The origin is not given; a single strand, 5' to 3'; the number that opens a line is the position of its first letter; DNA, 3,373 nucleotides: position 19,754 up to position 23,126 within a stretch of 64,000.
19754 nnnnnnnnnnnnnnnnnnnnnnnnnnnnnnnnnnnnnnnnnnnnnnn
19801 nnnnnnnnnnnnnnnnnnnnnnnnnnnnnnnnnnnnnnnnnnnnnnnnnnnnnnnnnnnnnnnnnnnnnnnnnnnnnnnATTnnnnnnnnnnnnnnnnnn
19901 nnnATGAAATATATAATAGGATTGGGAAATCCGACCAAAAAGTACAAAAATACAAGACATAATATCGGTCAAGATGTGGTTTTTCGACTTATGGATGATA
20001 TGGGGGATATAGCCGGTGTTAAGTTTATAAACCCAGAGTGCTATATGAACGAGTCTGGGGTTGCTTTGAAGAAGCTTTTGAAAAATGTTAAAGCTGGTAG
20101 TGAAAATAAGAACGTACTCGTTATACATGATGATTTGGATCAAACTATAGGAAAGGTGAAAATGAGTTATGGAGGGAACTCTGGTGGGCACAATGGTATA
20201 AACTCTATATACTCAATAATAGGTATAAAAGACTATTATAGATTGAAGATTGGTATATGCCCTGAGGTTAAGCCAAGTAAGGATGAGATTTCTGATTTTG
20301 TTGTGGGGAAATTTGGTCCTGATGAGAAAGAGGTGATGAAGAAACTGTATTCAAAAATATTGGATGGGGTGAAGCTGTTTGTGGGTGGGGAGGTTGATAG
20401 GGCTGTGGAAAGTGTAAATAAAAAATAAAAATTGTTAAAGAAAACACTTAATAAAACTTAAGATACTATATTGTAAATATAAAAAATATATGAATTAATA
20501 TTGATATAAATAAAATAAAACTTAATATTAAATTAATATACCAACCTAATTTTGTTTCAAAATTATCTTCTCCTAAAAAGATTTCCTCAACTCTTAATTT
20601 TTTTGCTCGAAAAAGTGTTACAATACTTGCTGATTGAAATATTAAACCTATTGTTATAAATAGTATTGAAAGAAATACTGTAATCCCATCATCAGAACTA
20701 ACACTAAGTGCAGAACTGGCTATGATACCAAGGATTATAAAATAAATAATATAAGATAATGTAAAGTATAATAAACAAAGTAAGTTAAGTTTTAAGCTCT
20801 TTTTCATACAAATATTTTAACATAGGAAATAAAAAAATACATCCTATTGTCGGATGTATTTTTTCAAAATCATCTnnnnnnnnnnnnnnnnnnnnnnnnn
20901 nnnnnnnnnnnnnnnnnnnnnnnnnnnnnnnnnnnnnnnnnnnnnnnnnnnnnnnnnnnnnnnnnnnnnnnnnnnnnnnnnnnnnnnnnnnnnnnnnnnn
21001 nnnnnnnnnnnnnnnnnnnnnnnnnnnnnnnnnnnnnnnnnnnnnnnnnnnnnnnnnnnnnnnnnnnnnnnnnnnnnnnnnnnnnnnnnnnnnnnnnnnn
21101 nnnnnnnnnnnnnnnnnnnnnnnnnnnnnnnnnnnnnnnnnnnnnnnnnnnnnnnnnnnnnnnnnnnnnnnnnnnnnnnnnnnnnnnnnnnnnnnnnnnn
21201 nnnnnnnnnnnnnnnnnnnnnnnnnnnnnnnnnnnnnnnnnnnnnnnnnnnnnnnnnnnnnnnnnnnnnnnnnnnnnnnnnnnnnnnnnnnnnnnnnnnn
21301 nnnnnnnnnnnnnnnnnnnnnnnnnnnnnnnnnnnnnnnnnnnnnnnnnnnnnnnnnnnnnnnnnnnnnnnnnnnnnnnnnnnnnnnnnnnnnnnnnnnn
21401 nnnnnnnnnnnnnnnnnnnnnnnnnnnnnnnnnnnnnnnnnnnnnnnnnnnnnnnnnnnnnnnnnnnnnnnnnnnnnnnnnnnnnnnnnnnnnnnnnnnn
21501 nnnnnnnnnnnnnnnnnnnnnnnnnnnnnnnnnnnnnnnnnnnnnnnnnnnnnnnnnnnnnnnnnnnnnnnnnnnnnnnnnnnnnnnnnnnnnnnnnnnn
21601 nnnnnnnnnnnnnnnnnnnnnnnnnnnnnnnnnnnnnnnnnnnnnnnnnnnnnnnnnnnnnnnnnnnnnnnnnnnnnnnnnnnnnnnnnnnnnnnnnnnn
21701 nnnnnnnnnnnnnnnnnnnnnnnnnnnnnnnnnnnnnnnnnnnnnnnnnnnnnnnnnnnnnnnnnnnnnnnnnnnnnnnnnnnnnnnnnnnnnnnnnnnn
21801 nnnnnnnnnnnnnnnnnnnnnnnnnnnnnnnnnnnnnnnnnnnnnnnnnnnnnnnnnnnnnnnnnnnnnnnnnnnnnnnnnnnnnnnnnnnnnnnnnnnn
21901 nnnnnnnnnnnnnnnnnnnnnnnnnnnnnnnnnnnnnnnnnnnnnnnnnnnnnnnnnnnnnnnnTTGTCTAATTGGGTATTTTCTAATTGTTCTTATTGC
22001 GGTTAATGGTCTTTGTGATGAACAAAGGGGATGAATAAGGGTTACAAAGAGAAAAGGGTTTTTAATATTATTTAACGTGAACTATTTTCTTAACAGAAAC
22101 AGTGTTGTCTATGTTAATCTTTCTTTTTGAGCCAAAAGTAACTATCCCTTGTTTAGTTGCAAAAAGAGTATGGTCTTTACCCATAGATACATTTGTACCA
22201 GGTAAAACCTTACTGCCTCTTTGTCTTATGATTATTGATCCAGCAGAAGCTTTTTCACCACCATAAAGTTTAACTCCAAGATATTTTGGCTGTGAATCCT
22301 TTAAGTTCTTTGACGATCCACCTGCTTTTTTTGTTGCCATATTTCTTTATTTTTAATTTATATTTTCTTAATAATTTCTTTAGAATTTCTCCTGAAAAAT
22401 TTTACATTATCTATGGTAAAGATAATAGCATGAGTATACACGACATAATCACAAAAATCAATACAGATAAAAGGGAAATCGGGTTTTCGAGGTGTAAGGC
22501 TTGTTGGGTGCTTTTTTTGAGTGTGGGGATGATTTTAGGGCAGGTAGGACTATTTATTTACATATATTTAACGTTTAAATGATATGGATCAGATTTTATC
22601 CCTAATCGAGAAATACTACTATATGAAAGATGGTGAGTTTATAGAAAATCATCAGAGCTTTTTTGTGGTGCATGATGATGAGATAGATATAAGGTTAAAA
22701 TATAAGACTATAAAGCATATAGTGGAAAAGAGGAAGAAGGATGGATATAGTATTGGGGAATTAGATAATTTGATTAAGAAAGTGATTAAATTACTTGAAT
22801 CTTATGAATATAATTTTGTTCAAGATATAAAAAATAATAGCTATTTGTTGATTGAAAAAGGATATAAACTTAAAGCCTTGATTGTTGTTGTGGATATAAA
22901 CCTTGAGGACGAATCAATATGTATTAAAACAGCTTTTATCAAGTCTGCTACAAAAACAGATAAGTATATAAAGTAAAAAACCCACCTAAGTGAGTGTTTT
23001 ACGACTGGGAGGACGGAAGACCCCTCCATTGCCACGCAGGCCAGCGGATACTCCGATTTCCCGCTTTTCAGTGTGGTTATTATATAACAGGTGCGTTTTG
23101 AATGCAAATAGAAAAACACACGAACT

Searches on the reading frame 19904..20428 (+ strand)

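Call 64: search_protein_families(library=pfam, proteins=[window:19904-20428:+], max_evalue=0.001)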
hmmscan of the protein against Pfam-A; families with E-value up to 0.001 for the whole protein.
window:19904-20428:+ (174 aa): 1 family
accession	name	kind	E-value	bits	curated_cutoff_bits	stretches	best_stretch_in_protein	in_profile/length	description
PF01195.25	Pept_tRNA_hydro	-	7.1e-43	147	27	1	4-172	2-183/183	Peptidyl-tRNA hydrolase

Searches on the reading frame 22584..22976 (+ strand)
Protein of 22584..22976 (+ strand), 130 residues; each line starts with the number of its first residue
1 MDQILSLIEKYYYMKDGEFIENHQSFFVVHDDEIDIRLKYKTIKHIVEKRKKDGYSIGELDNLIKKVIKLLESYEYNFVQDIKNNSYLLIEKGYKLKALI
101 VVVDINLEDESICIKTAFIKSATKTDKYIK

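Call 7: search_protein_families(library=pfam, proteins=[window:22584-22976:+], max_evalue=1)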
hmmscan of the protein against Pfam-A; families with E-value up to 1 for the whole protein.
window:22584-22976:+ (130 aa): 2 families
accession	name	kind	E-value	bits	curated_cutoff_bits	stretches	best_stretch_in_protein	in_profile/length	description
PF18812.6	PBECR3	-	0.16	12.3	30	1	38-127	26-115/115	phage-Barnase-EndoU-ColicinE5/D-RelE like nuclease3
PF23967.1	DUF7295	-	0.35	11.6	27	0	64-85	93-114/121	Family of unknown function (DUF7295)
